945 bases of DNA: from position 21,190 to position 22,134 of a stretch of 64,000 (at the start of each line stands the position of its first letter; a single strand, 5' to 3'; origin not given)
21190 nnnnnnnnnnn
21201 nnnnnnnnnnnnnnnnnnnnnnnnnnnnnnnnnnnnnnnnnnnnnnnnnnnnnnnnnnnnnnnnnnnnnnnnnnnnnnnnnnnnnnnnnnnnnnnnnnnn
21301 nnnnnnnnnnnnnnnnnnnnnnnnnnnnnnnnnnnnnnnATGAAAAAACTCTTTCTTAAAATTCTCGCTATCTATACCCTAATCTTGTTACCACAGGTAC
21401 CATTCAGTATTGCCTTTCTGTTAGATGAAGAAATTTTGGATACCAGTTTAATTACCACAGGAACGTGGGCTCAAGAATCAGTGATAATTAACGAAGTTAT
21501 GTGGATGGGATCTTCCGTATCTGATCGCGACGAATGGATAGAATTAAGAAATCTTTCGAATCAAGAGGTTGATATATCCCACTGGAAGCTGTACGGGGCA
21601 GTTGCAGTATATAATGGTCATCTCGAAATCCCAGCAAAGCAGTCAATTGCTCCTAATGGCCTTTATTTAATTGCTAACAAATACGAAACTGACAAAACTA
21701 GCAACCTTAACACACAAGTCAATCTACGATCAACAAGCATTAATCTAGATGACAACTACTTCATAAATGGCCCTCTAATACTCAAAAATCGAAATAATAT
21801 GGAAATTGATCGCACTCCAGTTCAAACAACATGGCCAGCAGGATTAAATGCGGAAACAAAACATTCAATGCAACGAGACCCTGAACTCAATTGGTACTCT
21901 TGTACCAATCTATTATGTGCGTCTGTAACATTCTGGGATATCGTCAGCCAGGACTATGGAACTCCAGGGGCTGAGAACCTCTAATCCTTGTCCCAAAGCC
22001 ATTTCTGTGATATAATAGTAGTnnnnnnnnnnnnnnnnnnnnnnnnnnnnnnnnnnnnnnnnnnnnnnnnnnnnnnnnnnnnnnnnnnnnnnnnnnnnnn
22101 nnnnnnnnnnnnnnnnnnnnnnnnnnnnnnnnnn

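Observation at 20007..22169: SipW (archaeal-type signal peptidase) cassette with two flanking SipW-cognate secreted proteins in a small-genome bacterium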

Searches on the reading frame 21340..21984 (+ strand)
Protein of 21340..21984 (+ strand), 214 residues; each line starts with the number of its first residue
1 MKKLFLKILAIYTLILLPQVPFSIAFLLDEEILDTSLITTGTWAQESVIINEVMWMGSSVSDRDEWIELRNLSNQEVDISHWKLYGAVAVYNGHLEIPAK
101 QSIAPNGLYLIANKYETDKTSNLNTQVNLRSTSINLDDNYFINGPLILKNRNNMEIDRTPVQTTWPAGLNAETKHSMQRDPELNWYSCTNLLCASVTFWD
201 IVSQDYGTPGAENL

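Call 3: search_protein_families(library=pfam, proteins=[window:21340-21984:+], max_evalue=1)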
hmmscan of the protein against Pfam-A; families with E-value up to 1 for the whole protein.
window:21340-21984:+ (214 aa): 2 families
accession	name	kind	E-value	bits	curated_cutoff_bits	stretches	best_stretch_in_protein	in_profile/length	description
PF00932.25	LTD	-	2e-11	44.7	34.3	1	44-138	4-96/109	Lamin Tail Domain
PF18764.7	nos_propeller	-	0.21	11.9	30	1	92-119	8-36/71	Nitrous oxide reductase propeller repeat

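Call 4: search_protein_families(library=ncbifam, proteins=[window:21340-21984:+], max_evalue=1)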
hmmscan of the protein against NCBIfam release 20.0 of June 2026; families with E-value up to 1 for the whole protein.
window:21340-21984:+ (214 aa): 1 family
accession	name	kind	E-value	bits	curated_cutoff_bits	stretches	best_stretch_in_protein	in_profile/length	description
TIGR01813.1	flavo_cyto_c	subfamily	0.11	11.2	285.45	1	98-196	118-218/444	flavocytochrome c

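Call 18: search_protein_families(library=ncbifam, proteins=[window:21340-21984:+], max_evalue=10)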
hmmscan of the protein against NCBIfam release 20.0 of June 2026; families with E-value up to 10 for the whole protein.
window:21340-21984:+ (214 aa): 1 family
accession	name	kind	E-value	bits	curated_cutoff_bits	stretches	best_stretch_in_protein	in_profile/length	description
TIGR01813.1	flavo_cyto_c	subfamily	0.11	11.2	285.45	1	98-196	118-218/444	flavocytochrome c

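Call 21: find_homologous_proteins(query=window:21340-21984:+, max_evalue=0.001)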
Query window:21340-21984:+ (214 aa): 17 proteins with E <= 0.001 among 114 candidates.
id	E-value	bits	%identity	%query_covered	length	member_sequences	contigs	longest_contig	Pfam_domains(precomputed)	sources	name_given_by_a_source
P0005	6.6e-139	479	100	100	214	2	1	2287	PF00932.26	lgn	-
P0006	1.6e-66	242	51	100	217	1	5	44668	PF00932.26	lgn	-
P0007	2.0e-47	180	42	100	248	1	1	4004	PF00932.26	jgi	jgi:hypothetical protein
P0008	1.1e-34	138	37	100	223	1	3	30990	PF00932.26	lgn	-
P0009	5.6e-34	136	38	92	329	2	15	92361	PF00932.26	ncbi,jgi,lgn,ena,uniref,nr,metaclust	ncbi:hypothetical protein A2210_00210 [Candidatus Woesebacteria bacterium RIFOXYA1_FULL_40_18]|unire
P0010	4.4e-29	120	37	99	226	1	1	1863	PF00932.26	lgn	-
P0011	7.1e-27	113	36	99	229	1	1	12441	PF00932.26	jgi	jgi:hypothetical protein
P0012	6.9e-26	109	38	89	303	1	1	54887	PF00932.26,PF13287.13,PF13290.14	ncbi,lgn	-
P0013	1.1e-24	105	37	89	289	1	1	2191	PF00932.26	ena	-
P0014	3.5e-24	104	39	88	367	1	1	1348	PF00932.26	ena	-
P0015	1.2e-22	99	34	100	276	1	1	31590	PF00932.26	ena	-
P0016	2.3e-22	98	34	97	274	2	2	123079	PF00932.26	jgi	jgi:hypothetical protein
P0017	6.4e-20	90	39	78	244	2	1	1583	PF00932.26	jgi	-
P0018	7.7e-20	90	35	78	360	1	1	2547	PF00932.26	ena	-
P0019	1.0e-19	89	35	98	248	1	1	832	PF00932.26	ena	-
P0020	1.9e-13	69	32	93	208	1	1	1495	PF00932.26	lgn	-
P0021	1.2e-6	46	35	84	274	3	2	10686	PF00801.27,PF00932.26,PF18911.7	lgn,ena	-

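Call 25: find_encoding_contigs(protein=P0009, flank=5000, max_places=2)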
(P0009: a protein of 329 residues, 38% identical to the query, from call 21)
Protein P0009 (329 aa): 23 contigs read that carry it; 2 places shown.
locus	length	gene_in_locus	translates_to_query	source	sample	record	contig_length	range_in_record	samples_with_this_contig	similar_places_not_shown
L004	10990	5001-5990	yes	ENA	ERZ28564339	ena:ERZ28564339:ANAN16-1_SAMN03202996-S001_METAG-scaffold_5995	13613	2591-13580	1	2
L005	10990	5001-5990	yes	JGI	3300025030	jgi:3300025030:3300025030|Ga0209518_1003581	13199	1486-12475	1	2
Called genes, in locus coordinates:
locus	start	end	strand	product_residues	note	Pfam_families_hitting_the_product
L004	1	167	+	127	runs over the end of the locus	PF02367:TsaE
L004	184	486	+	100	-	PF00814:TsaD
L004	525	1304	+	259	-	PF00413:Peptidase_M10 (weak)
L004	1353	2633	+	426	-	PF00041:fn3, PF16656:Pur_ac_phosph_N (faint)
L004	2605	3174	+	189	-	PF04203:Sortase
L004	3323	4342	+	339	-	PF12389:Peptidase_M73 (faint)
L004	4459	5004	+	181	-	-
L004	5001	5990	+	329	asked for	PF00932:LTD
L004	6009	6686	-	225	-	PF01797:Y1_Tnp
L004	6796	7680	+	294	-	PF00188:CAP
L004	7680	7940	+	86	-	-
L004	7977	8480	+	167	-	PF04308:RNaseH_like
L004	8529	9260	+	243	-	PF00483:NTP_transferase, PF12804:NTP_transf_3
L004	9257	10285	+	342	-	PF01073:3Beta_HSD, PF01370:Epimerase, PF02719:Polysacc_synt_2, PF04321:RmlD_sub_bind, PF07993:NAD_binding_4, PF16363:GDP_Man_Dehyd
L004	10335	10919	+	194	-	PF00908:dTDP_sugar_isom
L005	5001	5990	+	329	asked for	PF00932:LTD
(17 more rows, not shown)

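Call 26: find_encoding_contigs(protein=P0016, flank=5000, max_places=2)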
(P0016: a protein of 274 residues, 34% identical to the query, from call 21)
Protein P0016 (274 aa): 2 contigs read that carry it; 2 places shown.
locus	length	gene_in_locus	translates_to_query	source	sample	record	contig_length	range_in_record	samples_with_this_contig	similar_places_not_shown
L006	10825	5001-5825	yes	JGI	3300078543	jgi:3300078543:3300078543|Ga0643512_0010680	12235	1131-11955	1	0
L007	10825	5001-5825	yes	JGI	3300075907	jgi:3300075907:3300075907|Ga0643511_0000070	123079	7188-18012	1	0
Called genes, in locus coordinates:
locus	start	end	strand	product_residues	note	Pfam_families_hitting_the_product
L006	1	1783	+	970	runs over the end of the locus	?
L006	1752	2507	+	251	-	PF04203:Sortase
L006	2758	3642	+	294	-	-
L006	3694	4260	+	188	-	PF12389:Peptidase_M73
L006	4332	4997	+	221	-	PF00717:Peptidase_S24 (weak)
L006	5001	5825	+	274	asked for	PF00932:LTD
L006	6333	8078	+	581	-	-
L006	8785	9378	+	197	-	-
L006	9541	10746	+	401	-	PF11258:DUF3048, PF17479:DUF3048_C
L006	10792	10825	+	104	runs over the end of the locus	?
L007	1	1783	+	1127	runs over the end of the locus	PF13620:CarboxypepD_reg (faint), PF17210:SdrD_B, PF17802:SpaA (faint), PF17210:SdrD_B (weak)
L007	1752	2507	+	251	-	PF04203:Sortase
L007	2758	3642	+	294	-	-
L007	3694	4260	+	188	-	PF12389:Peptidase_M73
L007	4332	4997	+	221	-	PF00717:Peptidase_S24 (weak)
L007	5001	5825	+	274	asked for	PF00932:LTD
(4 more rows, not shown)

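Call 27: find_encoding_contigs(protein=P0008, flank=5000, max_places=2)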
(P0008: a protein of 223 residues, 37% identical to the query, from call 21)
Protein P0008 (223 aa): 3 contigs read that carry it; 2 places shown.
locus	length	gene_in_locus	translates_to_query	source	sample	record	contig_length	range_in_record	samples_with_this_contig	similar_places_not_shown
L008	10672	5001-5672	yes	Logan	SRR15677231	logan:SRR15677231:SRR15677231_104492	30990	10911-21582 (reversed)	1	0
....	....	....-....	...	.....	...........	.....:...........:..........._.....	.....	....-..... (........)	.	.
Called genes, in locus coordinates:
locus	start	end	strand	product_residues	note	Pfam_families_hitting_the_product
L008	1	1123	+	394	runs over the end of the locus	PF00082:Peptidase_S8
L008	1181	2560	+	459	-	PF00041:fn3, PF25814:fn3_SORL1 (weak)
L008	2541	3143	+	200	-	PF04203:Sortase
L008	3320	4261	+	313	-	PF12389:Peptidase_M73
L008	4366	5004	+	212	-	-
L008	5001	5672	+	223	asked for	PF00932:LTD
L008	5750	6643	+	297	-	PF00188:CAP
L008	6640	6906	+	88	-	-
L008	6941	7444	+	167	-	PF04308:RNaseH_like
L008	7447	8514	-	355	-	-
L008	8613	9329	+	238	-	PF00483:NTP_transferase, PF12804:NTP_transf_3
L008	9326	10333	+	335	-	PF01073:3Beta_HSD, PF01370:Epimerase, PF02719:Polysacc_synt_2, PF04321:RmlD_sub_bind, PF07993:NAD_binding_4, PF16363:GDP_Man_Dehyd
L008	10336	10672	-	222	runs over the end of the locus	PF01746:tRNA_m1G_MT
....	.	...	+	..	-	?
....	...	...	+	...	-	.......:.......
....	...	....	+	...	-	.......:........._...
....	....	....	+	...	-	-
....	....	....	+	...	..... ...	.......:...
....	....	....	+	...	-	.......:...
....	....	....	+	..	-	-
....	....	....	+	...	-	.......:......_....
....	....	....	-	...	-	-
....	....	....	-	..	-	-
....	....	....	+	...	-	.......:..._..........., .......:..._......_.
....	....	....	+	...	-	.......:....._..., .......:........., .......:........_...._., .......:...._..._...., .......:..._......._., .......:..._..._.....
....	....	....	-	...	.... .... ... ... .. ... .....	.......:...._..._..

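Call 52: find_related_loci(query=A3, collection=genome_contigs, flank=4000)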
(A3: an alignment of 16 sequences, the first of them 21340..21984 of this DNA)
Query A3 (214 aa) in genome_contigs; peptide patterns used: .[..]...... (x = any residue, [..] = any of these).
355 stretches matched a pattern; 320 encode a relative of the query (tblastn E <= 1e-3); the best 80 are kept; 80 distinct loci.
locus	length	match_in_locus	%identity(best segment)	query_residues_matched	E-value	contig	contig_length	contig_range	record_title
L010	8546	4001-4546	54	37-214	2e-65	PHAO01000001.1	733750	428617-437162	MAG: Candidatus Dojkabacteria bacterium HGW-Dojkabacteria-1 bjp_ig2158_scaffold_0, whole genome shotgun sequence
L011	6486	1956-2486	41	48-214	3e-39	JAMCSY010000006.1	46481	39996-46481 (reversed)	MAG: Patescibacteria group bacterium isolate FK_Sedi_A_Bin.193 NODE_1406_length_46481_cov_9.09932, whole genome shotgun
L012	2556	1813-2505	39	20-214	5e-39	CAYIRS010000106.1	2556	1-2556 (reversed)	MAG TPA_asm: uncultured Gammaproteobacteria bacterium isolate ERP119705_co25_105 genome assembly, contig: NODE_82229_len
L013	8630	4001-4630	39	18-214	1e-37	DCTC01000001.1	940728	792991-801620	MAG TPA_asm: Candidatus Roizmanbacteria bacterium UBA1450 UBA1450_contig_1166, whole genome shotgun sequence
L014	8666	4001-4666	39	20-214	2e-37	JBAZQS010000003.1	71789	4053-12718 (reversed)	MAG: Patescibacteria group bacterium isolate SO_2017_SWC_59 scaffold_390_c1_LP-4_2017, whole genome shotgun sequence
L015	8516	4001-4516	42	45-213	6e-37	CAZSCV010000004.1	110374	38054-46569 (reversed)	MAG TPA_asm: uncultured Bdellovibrionales bacterium isolate binchicken_co191_89 genome assembly, contig: NODE_200_length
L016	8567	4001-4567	40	29-214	3e-36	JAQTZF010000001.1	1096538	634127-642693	MAG: Candidatus Daviesbacteria bacterium isolate STC_54 NODE_2_length_1096538_cov_10.617223_Sandtown_C, whole genome sho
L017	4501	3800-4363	41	33-213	3e-36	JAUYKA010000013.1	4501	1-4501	MAG: bacterium isolate C24_metabat.bin.173 C24_k141_459830, whole genome shotgun sequence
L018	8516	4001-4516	41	45-213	5e-36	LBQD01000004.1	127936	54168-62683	MAG: Candidatus Moranbacteria bacterium GW2011_GWE2_35_2- UR69_C0004, whole genome shotgun sequence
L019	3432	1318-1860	41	38-214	3e-36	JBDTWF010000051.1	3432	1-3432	MAG: Candidatus Moraniibacteriota bacterium isolate cluster3_bin.85 NODE_176912_length_3432_cov_4.258217, whole genome s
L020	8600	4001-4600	36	28-214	1e-35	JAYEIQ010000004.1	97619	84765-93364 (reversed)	MAG: Patescibacteria group bacterium isolate MAG187 MAG187_4, whole genome shotgun sequence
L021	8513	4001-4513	42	48-214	4e-35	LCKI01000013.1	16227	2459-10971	MAG: Parcubacteria group bacterium GW2011_GWC1_45_14 UW95_C0013, whole genome shotgun sequence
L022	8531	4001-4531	43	47-213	2e-34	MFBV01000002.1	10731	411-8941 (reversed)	MAG: Candidatus Curtissbacteria bacterium RIFCSPLOWO2_02_FULL_40_11 rifcsplowo2_02_scaffold_10025, whole genome shotgun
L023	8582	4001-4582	39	27-214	1e-34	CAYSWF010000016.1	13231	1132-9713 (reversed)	MAG TPA_asm: uncultured Candidatus Saccharibacteria bacterium isolate binchicken_co266_39 genome assembly, contig: NODE_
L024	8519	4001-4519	41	48-213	1e-34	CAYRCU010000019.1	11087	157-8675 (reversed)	MAG TPA_asm: uncultured Gammaproteobacteria bacterium isolate SRP338002_co1_166 genome assembly, contig: NODE_5512_lengt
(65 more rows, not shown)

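Call 60: search_protein_families(library=ncbifam, proteins=[L010:3350-4549:+, L010:2700-3293:+], max_evalue=0.01)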
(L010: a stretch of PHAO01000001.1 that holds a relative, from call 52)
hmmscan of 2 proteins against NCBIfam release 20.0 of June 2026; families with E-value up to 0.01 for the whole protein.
L010:3350-4549:+ (399 aa): 4 families
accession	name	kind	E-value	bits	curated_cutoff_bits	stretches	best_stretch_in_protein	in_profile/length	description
TIGR02228.1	sigpep_I_arch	equivalog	9.7e-30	103.5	51.85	1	13-156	11-157/158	signal peptidase I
NF046067.1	SigPepSipWBacil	equivalog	3.1e-27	95.4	190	1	8-177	7-184/189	signal peptidase I SipW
TIGR02227.1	sigpep_I_bact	equivalog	5.2e-09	36.2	47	1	20-90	6-78/162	signal peptidase I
TIGR02754.1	sod_Ni_protease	equivalog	5.6e-08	33.2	63.25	1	41-105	4-71/90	nickel-type superoxide dismutase maturation protease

L010:2700-3293:+ (197 aa): 0 families

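Call 68: predict_structure(alignment_id=A3)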
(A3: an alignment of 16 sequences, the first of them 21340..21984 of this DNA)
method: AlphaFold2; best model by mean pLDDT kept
length: 214 residues; sequences in the alignment: 16
mean_pLDDT: 71.2   pTM: 0.67
mean pLDDT of the five models: 71.2, 71.0, 70.8, 69.7, 64.7
residues with pLDDT >= 90: 43; 70-90: 78; 50-70: 61; < 50: 32
segments of 3 or more residues with pLDDT < 50: 25-44, 117-121, 200-203, 212-214
pLDDT, mean of each block of 10 residues (from residue 1): 88 86 47 38 65 68 79 91 88 88 89 61 67 72 84 90 57 68 72 54 53 45
secondary structure, 60 per line:
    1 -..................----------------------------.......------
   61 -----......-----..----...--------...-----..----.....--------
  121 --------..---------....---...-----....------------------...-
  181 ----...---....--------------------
elements in order: H2-19 E48-54 E66-71 E83-85 E94-96 E108-112 H140-143 E147-149 E155-158 E177-179 E185-187 H191-194

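Call 74: fold_search(model_id=the predicted structure, library=pdb)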
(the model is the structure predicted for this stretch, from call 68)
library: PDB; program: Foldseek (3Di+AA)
matches with E <= 10: 479; with E <= 0.001: 3
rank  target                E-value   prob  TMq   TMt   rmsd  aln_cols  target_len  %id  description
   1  3jt0_A                4.6e-04  1.00  0.35  0.67   4.7       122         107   15  Crystal Structure of the C-terminal fragment (426-558) Lamin-B1 from Homo sapiens, Northeast Structural Genomics Conso (released 2009-09-22)
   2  6rpr_B                7.9e-04  1.00  0.35  0.60   4.3       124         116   17  LEM domain of Emerin mutant T43I in complex with BAF dimer and the Igfold of the lamin A/C (released 2020-03-04)
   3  7crg_B                8.9e-04  1.00  0.34  0.54   4.6       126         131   17  Beta-strand-mediated dimeric formation of the extended Ig-like domains of human lamin A/C (released 2021-08-25)
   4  7crg_A                1.1e-03  1.00  0.34  0.54   4.7       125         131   18  Beta-strand-mediated dimeric formation of the extended Ig-like domains of human lamin A/C (released 2021-08-25)
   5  1ifr                  1.3e-03  1.00  0.35  0.63   4.0       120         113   14  Structure of Lamin A/C Globular Domain (released 2002-07-17)
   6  3gef_A                1.4e-03  1.00  0.35  0.60   4.8       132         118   16  Crystal structure of the R482W mutant of lamin A/C (released 2009-08-04)
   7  3umn_B                1.6e-03  1.00  0.34  0.60   5.2       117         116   17  Crystal Structure of Lamin-B1 (released 2011-11-30)
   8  3umn_A                1.6e-03  1.00  0.34  0.58   5.3       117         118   17  Crystal Structure of Lamin-B1 (released 2011-11-30)
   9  6ghd_F                1.9e-03  1.00  0.34  0.58   4.2       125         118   16  Structural analysis of the ternary complex between lamin A/C, BAF and emerin identifies an interface disrupted in auto (released 2018-08-08)
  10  1ufg_MODEL_1_A        1.9e-03  1.00  0.35  0.48   9.9       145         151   14  Solution structure of immunoglobulin like domain of mouse nuclear lamin (released 2004-06-22)
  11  6ghd_B                2.1e-03  1.00  0.34  0.58   4.2       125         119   16  Structural analysis of the ternary complex between lamin A/C, BAF and emerin identifies an interface disrupted in auto (released 2018-08-08)
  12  7yvd_C                3.6e-03  1.00  0.31  0.49   6.7       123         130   16  The crystal structure of the progerin C-terminal peptide and the Ig-like domain of lamin A/C (released 2023-08-30)
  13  3jt0_B                5.8e-03  1.00  0.34  0.63   5.2       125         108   17  Crystal Structure of the C-terminal fragment (426-558) Lamin-B1 from Homo sapiens, Northeast Structural Genomics Conso (released 2009-09-22)
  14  2kpw_MODEL_1_A        6.9e-03  1.00  0.36  0.59   5.3       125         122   18  NMR solution structure of Lamin-B1 protein from Homo sapiens: Northeast Structural Genomics Consortium MEGA ta (released 2009-11-10)
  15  1ivt_MODEL_1_A        1.9e-02  0.97  0.31  0.49   5.1       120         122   17  NMR structures of the C-terminal globular domain of human lamin A/C (released 2002-08-21)
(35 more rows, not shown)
